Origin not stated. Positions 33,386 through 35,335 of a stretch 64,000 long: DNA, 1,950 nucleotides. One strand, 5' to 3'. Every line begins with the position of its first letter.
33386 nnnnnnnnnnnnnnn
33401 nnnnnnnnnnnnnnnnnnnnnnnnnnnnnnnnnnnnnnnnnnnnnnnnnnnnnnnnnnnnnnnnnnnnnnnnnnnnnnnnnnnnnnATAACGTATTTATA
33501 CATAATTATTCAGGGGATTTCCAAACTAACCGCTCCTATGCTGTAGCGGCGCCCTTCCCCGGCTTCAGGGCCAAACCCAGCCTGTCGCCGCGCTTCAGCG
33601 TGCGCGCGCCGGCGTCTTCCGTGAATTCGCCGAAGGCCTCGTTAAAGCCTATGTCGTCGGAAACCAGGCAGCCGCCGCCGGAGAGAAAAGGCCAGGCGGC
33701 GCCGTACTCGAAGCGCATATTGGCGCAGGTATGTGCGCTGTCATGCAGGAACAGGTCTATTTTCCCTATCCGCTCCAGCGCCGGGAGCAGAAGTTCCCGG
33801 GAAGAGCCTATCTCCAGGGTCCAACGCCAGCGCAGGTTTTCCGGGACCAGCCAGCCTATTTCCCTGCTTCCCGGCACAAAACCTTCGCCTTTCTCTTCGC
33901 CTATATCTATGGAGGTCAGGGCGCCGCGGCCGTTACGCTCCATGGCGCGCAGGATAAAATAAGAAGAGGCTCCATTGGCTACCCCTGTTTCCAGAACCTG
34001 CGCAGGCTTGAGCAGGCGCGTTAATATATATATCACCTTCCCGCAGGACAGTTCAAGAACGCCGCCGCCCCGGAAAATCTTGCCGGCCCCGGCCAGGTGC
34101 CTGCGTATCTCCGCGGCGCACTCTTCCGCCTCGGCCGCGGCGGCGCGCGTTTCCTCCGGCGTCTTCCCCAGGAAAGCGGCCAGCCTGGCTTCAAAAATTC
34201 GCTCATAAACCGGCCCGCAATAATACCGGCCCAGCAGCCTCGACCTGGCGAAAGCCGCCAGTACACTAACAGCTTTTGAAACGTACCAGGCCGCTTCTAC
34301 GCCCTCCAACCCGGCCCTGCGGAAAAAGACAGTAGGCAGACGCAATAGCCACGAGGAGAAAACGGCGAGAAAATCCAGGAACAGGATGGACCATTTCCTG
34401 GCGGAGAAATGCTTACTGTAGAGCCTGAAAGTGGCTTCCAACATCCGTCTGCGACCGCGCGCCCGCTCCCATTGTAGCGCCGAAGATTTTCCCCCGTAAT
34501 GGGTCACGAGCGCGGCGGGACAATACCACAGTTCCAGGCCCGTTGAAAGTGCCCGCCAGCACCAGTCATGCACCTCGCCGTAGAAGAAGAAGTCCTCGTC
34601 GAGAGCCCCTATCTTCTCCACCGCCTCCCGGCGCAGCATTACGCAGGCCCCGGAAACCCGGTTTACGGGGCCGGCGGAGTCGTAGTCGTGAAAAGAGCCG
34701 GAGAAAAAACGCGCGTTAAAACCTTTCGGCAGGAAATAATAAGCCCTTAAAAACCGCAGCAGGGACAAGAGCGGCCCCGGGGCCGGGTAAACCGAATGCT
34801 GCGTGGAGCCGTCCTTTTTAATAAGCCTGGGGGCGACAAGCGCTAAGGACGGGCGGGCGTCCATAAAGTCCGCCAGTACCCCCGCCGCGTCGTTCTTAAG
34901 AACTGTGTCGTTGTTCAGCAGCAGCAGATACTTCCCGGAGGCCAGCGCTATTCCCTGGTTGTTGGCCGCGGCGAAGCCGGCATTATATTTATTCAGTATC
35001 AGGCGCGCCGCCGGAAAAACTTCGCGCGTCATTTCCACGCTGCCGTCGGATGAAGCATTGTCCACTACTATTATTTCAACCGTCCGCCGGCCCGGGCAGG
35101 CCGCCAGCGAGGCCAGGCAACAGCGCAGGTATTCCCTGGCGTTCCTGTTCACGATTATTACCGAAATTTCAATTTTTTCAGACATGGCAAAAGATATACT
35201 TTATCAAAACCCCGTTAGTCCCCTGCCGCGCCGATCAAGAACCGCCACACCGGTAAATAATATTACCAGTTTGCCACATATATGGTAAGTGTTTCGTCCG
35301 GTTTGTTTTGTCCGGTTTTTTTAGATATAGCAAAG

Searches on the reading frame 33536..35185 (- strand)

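Call 70: search_protein_families(library=pfam, proteins=[window:33536-35185:-], max_evalue=0.0001)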
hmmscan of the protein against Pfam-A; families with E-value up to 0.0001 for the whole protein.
window:33536-35185:- (549 aa): 4 families
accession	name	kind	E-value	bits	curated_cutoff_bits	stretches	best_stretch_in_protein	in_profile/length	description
PF00535.33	Glycos_transf_2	-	5.9e-23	82.1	23.3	1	8-191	1-166/168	Glycosyl transferase family 2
PF13578.12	Methyltransf_24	-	5.4e-16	59.8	26.3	1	398-512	1-105/105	Methyltransferase domain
PF13641.12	Glyco_tranf_2_3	-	6.5e-13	49.7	27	1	7-238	3-219/230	Glycosyltransferase like family 2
PF13632.12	Glyco_trans_2_3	-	2.9e-05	24.4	27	0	87-298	2-183/198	Glycosyl transferase family group 2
